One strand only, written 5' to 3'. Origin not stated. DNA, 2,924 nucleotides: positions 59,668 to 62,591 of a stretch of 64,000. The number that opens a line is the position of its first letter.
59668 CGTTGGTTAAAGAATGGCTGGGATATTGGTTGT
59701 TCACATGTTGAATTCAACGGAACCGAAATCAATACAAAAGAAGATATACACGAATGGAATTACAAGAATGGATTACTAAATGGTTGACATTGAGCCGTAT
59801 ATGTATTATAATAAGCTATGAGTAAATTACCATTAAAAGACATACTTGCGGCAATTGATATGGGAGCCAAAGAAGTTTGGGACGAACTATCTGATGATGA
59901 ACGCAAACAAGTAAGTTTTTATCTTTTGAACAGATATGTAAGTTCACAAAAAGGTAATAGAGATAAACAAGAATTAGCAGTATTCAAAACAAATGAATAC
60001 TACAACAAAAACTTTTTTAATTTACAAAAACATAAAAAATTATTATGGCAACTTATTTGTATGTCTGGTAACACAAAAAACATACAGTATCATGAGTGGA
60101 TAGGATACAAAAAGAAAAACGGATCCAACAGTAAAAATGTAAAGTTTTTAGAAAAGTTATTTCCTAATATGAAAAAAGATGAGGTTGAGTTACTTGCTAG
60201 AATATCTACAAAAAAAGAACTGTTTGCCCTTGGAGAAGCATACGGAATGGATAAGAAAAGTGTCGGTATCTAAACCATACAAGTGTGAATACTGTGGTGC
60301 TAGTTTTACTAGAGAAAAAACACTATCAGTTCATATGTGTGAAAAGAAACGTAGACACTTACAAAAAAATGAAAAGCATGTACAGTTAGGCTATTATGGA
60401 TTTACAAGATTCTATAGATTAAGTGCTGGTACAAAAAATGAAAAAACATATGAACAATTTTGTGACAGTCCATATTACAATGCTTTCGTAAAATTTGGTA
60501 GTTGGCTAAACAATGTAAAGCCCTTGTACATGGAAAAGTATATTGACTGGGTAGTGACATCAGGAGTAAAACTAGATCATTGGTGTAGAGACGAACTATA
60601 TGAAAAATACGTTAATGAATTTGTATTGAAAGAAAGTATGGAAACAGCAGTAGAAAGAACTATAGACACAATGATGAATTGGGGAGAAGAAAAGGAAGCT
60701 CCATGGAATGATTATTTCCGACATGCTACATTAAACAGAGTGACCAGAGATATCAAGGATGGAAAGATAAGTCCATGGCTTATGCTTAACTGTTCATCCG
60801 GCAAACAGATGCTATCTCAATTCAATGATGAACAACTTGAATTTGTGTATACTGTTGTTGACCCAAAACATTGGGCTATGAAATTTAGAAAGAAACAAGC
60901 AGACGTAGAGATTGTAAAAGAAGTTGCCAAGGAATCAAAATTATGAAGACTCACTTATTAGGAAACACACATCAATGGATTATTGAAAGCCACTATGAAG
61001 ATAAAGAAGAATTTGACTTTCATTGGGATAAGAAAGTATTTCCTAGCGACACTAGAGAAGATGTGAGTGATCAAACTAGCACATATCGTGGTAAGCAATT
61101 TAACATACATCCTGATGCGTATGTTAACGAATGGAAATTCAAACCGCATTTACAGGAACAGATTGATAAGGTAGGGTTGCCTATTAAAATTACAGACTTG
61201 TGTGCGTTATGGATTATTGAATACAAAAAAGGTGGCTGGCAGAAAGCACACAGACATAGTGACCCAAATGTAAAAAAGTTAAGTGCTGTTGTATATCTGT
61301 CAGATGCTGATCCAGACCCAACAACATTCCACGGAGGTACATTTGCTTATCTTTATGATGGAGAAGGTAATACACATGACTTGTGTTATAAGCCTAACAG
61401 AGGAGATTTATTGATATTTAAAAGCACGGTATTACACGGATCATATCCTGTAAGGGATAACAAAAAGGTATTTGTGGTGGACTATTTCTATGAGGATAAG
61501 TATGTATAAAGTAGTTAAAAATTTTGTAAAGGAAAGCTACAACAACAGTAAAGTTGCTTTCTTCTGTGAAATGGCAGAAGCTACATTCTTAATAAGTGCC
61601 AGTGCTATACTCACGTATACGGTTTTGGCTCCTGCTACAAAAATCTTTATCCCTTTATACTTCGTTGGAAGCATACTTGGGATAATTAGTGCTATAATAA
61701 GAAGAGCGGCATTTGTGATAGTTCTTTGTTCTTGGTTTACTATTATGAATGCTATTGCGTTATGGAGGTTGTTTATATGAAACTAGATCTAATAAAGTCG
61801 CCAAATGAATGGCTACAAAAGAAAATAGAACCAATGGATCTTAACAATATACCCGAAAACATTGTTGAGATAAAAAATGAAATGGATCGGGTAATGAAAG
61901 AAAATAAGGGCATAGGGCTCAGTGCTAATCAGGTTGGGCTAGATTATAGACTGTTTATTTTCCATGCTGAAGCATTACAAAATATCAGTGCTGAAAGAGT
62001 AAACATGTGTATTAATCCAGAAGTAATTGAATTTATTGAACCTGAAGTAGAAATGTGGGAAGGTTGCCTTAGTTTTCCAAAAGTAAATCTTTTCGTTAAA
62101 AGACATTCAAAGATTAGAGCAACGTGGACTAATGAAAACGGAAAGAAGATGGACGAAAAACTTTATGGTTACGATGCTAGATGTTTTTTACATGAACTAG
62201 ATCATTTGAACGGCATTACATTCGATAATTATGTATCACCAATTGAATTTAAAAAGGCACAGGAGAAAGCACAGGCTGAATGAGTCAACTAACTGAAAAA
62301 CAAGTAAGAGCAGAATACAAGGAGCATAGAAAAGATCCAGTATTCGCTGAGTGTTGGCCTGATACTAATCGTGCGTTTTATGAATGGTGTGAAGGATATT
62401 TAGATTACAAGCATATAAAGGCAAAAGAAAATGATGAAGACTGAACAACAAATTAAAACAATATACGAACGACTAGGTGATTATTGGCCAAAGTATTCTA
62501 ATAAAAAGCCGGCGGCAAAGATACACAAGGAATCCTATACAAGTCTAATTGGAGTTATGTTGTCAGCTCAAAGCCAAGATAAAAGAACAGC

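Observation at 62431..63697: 196-aa minimal Pol III alpha core translationally coupled to endonuclease III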

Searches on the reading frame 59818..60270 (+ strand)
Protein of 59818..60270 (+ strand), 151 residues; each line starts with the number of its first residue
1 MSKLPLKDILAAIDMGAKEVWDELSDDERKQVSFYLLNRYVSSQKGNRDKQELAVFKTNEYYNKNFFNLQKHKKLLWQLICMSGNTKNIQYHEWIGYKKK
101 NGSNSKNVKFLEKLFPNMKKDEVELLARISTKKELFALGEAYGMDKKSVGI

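Call 68: search_protein_families(library=phrogs, proteins=[window:59818-60270:+], max_evalue=0.001)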
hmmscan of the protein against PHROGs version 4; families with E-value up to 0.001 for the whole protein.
window:59818-60270:+ (151 aa): 1 family
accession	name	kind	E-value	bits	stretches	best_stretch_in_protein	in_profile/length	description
phrog_11758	-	unknown function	8.2e-17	62.2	2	57-148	146-245/263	-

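Call 69: search_protein_families(library=pfam, proteins=[window:59818-60270:+], max_evalue=0.01)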
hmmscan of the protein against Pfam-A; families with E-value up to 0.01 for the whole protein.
window:59818-60270:+ (151 aa): 1 family
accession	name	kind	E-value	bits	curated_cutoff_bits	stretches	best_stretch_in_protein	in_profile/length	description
PF17273.7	DUF5338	-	0.0094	16.5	25.9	0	7-41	30-66/69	Family of unknown function (DUF5338)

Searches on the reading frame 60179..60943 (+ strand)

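Call 68: search_protein_families(library=phrogs, proteins=[window:60179-60943:+], max_evalue=0.001)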
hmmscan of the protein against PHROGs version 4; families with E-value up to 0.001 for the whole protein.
window:60179-60943:+ (255 aa): 1 family
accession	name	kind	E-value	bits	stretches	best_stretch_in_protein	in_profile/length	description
phrog_11058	-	unknown function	1e-61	209.3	1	28-255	8-239/239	-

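Call 69: search_protein_families(library=pfam, proteins=[window:60179-60943:+], max_evalue=0.01)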
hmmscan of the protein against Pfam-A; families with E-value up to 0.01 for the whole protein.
window:60179-60943:+ (255 aa): 4 families
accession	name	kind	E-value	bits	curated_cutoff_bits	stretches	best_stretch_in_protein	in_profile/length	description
PF00096.32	zf-C2H2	-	0.00023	21.9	25.2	1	34-54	1-21/23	Zinc finger, C2H2 type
PF13465.12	zf-H2C2_2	-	0.00078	20.1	40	1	25-45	6-26/26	Zinc-finger double domain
PF13894.12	zf-C2H2_4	-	0.00086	20.3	27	1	34-53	1-20/24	C2H2-type zinc finger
PF12756.13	zf-C2H2_2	-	0.0021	18.7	26.9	1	1-73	19-90/100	C2H2 type zinc-finger (2 copies)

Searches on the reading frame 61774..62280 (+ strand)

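Call 3: search_protein_families(library=pfam, proteins=[window:61774-62280:+], max_evalue=1)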
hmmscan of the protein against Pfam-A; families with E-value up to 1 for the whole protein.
window:61774-62280:+ (169 aa): 1 family
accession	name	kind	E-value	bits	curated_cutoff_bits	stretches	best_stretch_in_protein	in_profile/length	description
PF01327.26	Pep_deformylase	-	1.3e-40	139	22.8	1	5-158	3-154/156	Polypeptide deformylase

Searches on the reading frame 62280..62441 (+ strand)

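Call 3: search_protein_families(library=pfam, proteins=[window:62280-62441:+], max_evalue=1)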
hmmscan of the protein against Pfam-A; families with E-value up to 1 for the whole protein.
window:62280-62441:+ (54 aa): 1 family
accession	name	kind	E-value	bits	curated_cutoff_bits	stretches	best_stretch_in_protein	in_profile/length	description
PF25207.1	DUF7837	-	0.12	12.8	27.8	1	3-25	14-37/47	Domain of unknown function (DUF7837)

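Call 4: search_protein_families(library=phrogs, proteins=[window:62280-62441:+], max_evalue=0.01)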
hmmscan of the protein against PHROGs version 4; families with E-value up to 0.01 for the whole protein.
window:62280-62441:+ (54 aa): 0 families
